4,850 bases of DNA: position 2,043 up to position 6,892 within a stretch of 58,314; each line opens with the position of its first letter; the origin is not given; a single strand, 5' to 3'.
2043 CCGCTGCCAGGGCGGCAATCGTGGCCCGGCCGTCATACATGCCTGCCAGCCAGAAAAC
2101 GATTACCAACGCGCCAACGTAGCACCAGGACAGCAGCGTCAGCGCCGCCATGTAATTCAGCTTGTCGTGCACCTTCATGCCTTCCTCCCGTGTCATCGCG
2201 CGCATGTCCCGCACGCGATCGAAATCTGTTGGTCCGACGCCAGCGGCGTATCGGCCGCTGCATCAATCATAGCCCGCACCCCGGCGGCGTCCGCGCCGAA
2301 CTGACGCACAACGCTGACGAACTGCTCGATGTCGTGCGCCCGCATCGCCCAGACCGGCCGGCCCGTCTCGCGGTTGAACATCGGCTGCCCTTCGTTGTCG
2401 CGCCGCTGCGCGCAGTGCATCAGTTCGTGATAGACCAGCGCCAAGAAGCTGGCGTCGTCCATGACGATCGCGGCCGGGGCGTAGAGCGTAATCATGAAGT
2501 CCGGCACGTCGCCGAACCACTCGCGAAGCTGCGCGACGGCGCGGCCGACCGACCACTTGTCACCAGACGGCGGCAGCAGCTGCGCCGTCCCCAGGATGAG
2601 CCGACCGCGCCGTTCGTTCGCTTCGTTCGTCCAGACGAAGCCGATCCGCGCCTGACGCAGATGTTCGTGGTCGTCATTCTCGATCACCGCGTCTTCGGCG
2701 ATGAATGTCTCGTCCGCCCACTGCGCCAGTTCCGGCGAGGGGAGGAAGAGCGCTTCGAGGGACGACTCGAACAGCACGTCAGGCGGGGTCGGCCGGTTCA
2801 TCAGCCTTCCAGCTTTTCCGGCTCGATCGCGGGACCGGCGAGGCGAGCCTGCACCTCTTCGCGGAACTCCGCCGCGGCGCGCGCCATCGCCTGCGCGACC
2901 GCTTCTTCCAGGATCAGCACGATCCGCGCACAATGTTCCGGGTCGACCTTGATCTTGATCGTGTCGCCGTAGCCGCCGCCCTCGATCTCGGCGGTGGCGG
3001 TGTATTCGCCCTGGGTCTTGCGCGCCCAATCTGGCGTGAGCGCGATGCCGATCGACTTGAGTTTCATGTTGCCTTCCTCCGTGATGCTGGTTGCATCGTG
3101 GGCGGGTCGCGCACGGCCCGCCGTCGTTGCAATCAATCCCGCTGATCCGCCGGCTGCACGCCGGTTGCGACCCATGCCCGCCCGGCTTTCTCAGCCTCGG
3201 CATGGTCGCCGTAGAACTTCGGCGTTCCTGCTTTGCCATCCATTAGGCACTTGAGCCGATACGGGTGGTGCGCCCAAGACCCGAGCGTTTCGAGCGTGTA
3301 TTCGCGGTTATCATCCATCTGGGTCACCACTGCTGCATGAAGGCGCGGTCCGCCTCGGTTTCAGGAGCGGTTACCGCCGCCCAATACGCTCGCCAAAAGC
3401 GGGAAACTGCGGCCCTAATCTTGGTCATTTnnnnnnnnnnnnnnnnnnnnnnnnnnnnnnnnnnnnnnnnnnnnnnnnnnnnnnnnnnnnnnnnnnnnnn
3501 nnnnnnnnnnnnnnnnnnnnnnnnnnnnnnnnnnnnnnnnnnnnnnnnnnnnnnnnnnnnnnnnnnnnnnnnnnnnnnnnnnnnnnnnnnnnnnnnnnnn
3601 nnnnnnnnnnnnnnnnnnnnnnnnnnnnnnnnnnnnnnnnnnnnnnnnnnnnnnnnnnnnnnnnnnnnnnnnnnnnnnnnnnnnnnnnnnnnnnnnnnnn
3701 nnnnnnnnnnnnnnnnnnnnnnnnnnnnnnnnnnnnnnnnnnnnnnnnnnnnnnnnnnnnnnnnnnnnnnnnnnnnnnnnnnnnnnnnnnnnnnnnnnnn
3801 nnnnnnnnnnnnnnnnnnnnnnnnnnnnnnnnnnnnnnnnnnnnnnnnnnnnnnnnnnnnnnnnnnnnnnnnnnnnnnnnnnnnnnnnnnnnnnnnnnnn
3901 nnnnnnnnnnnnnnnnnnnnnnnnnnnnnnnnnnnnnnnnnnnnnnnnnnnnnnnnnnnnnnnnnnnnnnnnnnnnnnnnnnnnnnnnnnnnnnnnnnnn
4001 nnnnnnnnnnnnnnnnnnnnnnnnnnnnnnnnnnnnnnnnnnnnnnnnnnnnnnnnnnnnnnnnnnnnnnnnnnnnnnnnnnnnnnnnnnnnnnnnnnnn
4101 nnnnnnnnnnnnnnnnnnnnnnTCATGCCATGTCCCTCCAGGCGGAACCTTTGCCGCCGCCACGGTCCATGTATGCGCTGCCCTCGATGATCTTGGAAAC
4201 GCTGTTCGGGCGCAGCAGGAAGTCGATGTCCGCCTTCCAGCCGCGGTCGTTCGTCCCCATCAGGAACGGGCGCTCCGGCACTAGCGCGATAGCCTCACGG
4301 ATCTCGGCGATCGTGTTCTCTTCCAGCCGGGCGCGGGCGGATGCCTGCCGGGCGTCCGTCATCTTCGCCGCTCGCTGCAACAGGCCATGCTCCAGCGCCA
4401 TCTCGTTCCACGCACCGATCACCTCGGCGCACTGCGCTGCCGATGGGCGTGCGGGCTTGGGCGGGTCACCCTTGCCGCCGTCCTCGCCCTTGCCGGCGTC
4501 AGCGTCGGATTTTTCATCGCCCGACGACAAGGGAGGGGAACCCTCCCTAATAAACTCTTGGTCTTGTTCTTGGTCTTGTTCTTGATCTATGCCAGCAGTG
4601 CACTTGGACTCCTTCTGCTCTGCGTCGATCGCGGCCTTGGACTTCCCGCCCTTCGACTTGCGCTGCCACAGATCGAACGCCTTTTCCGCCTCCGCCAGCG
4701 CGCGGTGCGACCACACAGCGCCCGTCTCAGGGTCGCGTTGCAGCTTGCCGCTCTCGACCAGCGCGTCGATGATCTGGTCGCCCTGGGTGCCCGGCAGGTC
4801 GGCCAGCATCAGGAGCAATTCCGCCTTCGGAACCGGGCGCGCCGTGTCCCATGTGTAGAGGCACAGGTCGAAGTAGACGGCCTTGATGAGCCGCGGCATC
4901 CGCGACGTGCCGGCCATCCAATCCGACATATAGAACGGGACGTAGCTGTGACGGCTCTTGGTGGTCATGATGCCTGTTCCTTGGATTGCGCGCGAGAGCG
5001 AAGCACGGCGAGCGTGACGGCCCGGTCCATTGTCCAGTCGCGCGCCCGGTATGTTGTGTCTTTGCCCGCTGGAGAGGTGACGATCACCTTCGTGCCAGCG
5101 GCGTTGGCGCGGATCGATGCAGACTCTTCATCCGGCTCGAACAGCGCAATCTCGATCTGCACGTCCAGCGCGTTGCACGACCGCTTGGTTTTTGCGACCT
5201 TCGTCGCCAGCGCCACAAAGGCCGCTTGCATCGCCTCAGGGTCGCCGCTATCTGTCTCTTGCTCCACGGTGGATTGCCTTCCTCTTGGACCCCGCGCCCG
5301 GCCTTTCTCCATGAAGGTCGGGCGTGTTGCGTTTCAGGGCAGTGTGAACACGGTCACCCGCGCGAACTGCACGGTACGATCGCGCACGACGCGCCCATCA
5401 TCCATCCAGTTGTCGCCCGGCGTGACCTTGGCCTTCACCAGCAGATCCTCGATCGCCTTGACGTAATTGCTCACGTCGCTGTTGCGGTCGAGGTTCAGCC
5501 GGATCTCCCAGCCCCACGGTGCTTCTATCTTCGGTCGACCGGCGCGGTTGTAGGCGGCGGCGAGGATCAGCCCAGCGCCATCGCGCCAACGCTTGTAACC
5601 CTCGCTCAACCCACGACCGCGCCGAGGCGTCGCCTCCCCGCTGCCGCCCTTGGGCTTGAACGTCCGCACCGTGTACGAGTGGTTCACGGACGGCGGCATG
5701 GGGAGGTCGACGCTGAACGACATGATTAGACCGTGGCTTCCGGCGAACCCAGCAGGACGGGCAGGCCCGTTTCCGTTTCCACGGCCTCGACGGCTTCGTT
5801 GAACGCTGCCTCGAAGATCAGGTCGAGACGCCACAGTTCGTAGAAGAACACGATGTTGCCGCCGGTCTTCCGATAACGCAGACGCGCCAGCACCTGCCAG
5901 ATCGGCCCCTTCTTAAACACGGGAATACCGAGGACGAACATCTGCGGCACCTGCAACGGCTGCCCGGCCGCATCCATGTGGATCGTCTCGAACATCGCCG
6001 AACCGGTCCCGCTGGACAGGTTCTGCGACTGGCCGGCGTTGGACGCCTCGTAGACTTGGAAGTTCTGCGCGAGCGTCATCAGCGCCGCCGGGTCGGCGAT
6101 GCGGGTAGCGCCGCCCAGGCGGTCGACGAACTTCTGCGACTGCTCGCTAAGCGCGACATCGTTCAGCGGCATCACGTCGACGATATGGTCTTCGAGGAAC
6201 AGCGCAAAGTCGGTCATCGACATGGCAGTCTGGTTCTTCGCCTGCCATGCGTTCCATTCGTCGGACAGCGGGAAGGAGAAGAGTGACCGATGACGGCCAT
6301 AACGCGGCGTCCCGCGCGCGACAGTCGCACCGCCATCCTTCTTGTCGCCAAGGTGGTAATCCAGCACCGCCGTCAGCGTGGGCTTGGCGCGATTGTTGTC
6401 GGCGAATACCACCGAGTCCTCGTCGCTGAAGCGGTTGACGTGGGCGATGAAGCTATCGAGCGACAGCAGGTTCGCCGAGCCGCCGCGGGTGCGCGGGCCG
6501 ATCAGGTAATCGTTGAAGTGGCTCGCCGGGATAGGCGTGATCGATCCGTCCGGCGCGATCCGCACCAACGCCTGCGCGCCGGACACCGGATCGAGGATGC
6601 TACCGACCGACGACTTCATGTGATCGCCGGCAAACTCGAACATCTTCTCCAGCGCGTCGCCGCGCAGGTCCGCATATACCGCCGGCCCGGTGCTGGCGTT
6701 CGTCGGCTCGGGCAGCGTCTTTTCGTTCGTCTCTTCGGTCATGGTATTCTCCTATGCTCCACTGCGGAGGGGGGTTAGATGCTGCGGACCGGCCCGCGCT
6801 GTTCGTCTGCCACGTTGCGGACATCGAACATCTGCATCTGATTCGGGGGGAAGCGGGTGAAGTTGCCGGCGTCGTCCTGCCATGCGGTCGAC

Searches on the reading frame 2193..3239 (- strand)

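Call 104: search_protein_families(library=pfam, proteins=[window:2193-3239:-], max_evalue=0.001)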
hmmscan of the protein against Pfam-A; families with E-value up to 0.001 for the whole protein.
window:2193-3239:- (348 aa): 1 family
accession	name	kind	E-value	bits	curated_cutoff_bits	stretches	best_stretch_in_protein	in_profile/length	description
PF18894.6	PhageMetallopep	-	1.8e-29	103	23.7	1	174-328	3-133/134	Putative phage metallopeptidase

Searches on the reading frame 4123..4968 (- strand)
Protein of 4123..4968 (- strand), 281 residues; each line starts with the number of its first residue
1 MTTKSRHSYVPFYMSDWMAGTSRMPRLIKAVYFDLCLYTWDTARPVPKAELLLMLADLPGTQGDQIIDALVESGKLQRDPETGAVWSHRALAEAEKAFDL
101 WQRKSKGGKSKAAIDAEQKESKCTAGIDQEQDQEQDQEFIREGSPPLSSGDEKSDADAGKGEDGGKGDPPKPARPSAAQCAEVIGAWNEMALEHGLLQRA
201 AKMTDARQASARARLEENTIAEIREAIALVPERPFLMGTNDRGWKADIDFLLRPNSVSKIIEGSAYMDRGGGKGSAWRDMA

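Call 104: search_protein_families(library=pfam, proteins=[window:4123-4968:-], max_evalue=0.001)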
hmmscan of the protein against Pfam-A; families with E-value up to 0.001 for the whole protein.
window:4123-4968:- (281 aa): 1 family
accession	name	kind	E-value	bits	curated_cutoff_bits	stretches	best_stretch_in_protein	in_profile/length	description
PF07120.17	DUF1376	-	1.2e-05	26.1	30.1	1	9-92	2-83/86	Protein of unknown function (DUF1376)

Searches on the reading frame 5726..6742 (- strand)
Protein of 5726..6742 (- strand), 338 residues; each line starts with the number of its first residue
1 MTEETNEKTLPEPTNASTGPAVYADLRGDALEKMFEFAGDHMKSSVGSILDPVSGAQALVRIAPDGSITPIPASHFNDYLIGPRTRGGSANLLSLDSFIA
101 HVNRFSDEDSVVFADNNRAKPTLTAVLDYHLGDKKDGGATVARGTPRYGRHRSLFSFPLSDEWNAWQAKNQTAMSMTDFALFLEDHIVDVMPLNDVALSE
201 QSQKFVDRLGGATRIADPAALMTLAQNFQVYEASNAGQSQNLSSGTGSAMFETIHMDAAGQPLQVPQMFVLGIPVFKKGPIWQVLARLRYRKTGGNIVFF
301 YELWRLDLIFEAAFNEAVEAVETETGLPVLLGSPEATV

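Call 104: search_protein_families(library=pfam, proteins=[window:5726-6742:-], max_evalue=0.001)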
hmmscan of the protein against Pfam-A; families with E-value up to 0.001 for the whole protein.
window:5726-6742:- (338 aa): 1 family
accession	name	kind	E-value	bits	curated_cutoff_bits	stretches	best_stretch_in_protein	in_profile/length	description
PF10065.14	DUF2303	-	2e-40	139.1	26.6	1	83-334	48-269/269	Uncharacterized conserved protein (DUF2303)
